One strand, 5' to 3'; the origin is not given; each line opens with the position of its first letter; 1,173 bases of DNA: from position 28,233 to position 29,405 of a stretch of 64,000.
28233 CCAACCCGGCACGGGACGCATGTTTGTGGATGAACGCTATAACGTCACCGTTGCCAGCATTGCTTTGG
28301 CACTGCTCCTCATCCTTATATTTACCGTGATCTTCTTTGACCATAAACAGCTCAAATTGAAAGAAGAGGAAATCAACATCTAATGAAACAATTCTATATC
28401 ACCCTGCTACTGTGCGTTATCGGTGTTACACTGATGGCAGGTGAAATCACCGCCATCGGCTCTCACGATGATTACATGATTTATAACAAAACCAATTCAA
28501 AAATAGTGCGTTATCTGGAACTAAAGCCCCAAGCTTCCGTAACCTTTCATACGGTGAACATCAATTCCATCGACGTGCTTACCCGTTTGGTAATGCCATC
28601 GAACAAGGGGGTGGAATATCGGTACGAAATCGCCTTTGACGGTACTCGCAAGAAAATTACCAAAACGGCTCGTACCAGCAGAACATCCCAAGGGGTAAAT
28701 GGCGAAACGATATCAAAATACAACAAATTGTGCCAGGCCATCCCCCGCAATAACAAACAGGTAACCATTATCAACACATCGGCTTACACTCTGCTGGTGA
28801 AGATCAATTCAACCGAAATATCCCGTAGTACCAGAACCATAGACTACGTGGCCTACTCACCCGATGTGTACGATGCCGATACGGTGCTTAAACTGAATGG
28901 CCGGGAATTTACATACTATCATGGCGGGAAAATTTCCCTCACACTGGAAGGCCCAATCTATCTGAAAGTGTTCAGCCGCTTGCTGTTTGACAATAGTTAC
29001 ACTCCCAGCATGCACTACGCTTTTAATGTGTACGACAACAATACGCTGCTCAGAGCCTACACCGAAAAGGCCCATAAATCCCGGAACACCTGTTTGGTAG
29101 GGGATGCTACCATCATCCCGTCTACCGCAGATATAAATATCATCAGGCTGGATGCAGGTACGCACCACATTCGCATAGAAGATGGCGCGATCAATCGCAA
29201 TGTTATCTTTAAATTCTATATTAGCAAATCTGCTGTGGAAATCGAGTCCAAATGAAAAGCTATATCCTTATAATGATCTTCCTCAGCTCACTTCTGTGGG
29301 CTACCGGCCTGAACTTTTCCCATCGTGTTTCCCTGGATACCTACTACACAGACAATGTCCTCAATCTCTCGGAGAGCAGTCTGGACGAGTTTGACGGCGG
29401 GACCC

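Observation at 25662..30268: Non-canonical PGA operon for a diderm: pgsB-pgsC plus three unrecognised envelope proteins, ending in a predicted outer-membrane barrel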

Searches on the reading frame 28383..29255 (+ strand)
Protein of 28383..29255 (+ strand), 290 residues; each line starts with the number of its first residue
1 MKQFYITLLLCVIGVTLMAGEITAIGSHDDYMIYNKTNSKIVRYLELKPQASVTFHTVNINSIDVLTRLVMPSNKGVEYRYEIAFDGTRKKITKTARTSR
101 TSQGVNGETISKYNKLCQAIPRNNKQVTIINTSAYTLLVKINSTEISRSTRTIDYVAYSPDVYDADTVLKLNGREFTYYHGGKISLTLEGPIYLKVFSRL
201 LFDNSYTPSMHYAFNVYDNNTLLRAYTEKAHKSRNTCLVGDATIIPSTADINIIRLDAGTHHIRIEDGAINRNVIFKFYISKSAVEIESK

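Call 3: search_protein_families(library=pfam, proteins=[window:28383-29255:+], max_evalue=0.1)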
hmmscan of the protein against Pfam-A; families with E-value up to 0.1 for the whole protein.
window:28383-29255:+ (290 aa): 1 family
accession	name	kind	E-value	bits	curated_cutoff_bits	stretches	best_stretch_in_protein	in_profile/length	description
PF18548.6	MetOD2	-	0.043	14.2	30.6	1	89-132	2-44/88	Metanogen output domain 2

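Call 4: search_protein_families(library=ncbifam, proteins=[window:28383-29255:+], max_evalue=0.1)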
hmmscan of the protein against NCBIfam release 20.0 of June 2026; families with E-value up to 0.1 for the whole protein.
window:28383-29255:+ (290 aa): 0 families

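Call 15: find_homologous_proteins(query=window:28383-29255:+, max_evalue=0.001)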
Query window:28383-29255:+ (290 aa): 3 proteins with E <= 0.001 among 831 candidates.
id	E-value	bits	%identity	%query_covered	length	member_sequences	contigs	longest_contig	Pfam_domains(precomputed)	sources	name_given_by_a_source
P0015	5.8e-186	634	100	100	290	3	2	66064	-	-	-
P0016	1.7e-117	410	63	100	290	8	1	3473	-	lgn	-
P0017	1.9e-39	154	36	74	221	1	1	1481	-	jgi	jgi:hypothetical protein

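Call 43: find_homologous_proteins(query=A4, max_evalue=0.001)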
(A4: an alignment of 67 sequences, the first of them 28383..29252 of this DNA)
Query A4 (67 sequences) (290 aa, profile of the alignment): 26 proteins with E <= 0.001 among 7424 candidates.
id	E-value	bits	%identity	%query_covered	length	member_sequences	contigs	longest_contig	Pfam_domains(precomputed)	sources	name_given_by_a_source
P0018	2.0e-107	377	28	18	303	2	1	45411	-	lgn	-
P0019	3.4e-102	360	25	69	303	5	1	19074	-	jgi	-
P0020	1.1e-101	358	25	38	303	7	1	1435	-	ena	-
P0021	1.1e-100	355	25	48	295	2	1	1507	-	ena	-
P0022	7.9e-99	349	20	39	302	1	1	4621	-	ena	-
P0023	3.7e-97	343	21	47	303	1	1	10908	-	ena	-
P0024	3.4e-96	340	26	33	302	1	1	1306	-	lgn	-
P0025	2.5e-95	337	18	81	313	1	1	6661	-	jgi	jgi:hypothetical protein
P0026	3.0e-94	334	20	72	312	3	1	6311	-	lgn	-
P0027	2.9e-93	330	19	80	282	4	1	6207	-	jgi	-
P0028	7.5e-93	329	20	77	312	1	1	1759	-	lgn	-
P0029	4.1e-92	326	24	37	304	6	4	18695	-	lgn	-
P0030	1.4e-91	325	25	38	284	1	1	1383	-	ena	-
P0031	8.2e-91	322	18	63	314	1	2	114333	-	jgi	jgi:hypothetical protein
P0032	1.1e-89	319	21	38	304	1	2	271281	-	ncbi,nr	ncbi:MAG: hypothetical protein KF749_10245 [Bacteroidetes bacterium]|nr:hypothetical protein [Bacter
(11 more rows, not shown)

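Call 53: predict_structure(alignment_id=A5)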
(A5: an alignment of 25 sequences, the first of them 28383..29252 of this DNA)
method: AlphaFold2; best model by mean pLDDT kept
length: 290 residues; sequences in the alignment: 25
mean_pLDDT: 79.9   pTM: 0.53
mean pLDDT of the five models: 79.9, 76.6, 75.7, 72.0, 70.0
residues with pLDDT >= 90: 93; 70-90: 128; 50-70: 52; < 50: 17
segments of 3 or more residues with pLDDT < 50: 16-18, 146-151, 285-290
pLDDT, mean of each block of 10 residues (from residue 1): 78 55 57 68 83 76 82 89 87 90 80 77 76 90 51 79 92 90 89 90 76 92 90 87 88 87 83 86 51
secondary structure, 60 per line:
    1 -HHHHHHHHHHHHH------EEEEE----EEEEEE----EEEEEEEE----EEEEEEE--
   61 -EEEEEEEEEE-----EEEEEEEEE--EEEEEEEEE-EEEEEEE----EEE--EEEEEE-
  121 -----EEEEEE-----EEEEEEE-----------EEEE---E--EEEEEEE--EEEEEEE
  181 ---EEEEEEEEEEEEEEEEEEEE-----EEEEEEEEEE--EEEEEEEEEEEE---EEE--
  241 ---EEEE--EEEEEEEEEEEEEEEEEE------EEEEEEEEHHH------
elements in order: H2-14 E21-25 E30-35 E40-47 E52-58 E62-71 E77-85 E88-96 E98-104 E109-111 E114-119 E126-131 E137-143 E155-158 E165-171 E174-180 E184-203 E209-218 E221-232 E236-238 E244-247 E250-267 E274-281

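Call 57: fold_search(model_id=the predicted structure, library=pdb)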
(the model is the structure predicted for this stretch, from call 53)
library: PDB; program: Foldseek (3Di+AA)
matches with E <= 10: 1559; with E <= 0.001: 58
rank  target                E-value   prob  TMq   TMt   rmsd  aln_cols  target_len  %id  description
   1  7js4                  2.7e-05  1.00  0.26  0.10  15.9       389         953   10  The structure of the M60 catalytic domain with the CBM51-1 and CBM51-2 domains from Clostridium perfringens ZmpB (released 2021-02-03)
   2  4xup_A                2.7e-05  1.00  0.24  0.22  20.2       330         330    8  Structure of the N-terminal CBM22-1-CBM22-2 tandem domain from Paenibacillus barcinonensis Xyn10C (released 2015-06-03)
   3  4xup_F                3.9e-05  0.97  0.18  0.17  22.4       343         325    9  Structure of the N-terminal CBM22-1-CBM22-2 tandem domain from Paenibacillus barcinonensis Xyn10C (released 2015-06-03)
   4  4xup_D                4.5e-05  0.97  0.19  0.17  20.4       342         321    8  Structure of the N-terminal CBM22-1-CBM22-2 tandem domain from Paenibacillus barcinonensis Xyn10C (released 2015-06-03)
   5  4qaw_E                5.8e-05  1.00  0.26  0.16  18.6       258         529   10  Structure of modular Xyn30D from Paenibacillus barcinonensis (released 2014-10-08)
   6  4xup_B                6.1e-05  0.99  0.23  0.22  21.7       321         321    8  Structure of the N-terminal CBM22-1-CBM22-2 tandem domain from Paenibacillus barcinonensis Xyn10C (released 2015-06-03)
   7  4zmh_B                8.1e-05  0.98  0.21  0.08  18.1       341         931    9  Crystal structure of a five-domain GH115 alpha-Glucuronidase from the Marine Bacterium Saccharophagus degradans 2-40T (released 2016-05-04)
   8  4qaw_D                8.5e-05  1.00  0.26  0.16  19.0       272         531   12  Structure of modular Xyn30D from Paenibacillus barcinonensis (released 2014-10-08)
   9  5a55                  9.4e-05  0.99  0.25  0.09  19.9       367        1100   10  The native structure of GH101 from Streptococcus pneumoniae TIGR4 (released 2015-09-02)
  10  4qaw_H                1.0e-04  1.00  0.28  0.17  18.2       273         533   11  Structure of modular Xyn30D from Paenibacillus barcinonensis (released 2014-10-08)
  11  4zmh_A                1.1e-04  0.99  0.23  0.09  18.8       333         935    8  Crystal structure of a five-domain GH115 alpha-Glucuronidase from the Marine Bacterium Saccharophagus degradans 2-40T (released 2016-05-04)
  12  9b8i                  1.1e-04  0.98  0.23  0.10  23.8       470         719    7  Cryo-EM structure of the E. coli cellulose synthase BcsB-BcsC fusion protein (released 2025-02-19)
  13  9h9a                  1.4e-04  0.99  0.27  0.09  20.2       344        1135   10  native structure of the full-length pesticidal protein Cry8Ba2, from crystals formed in vivo (form 1) (released 2025-12-03)
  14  5a57                  1.7e-04  0.99  0.24  0.08  19.9       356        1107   10  The structure of GH101 from Streptococcus pneumoniae TIGR4 in complex with PUGT (released 2015-09-02)
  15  4qaw_B                1.8e-04  1.00  0.26  0.16  18.7       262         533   12  Structure of modular Xyn30D from Paenibacillus barcinonensis (released 2014-10-08)
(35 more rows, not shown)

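Call 76: search_protein_families(library=pfam, alignment_id=A4, max_evalue=0.01)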
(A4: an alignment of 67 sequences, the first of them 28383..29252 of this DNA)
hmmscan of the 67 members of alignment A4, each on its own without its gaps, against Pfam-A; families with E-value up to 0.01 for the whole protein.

A. member 1, window:28383-29252:+ (290 aa): 0 families

B. families by the number of members that match (of 67 scanned): 5 families
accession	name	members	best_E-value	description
PF17829.7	GH115_C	3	0.0028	Glycosyl hydrolase family 115 C-terminal domain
PF08940.17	DUF1918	2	0.00016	Domain of unknown function (DUF1918)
PF07009.16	NusG_II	1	0.0062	NusG domain II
PF21786.3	Bflower_3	1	0.008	6-fold beta flower protein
PF05309.16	TraE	1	0.0099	TraE protein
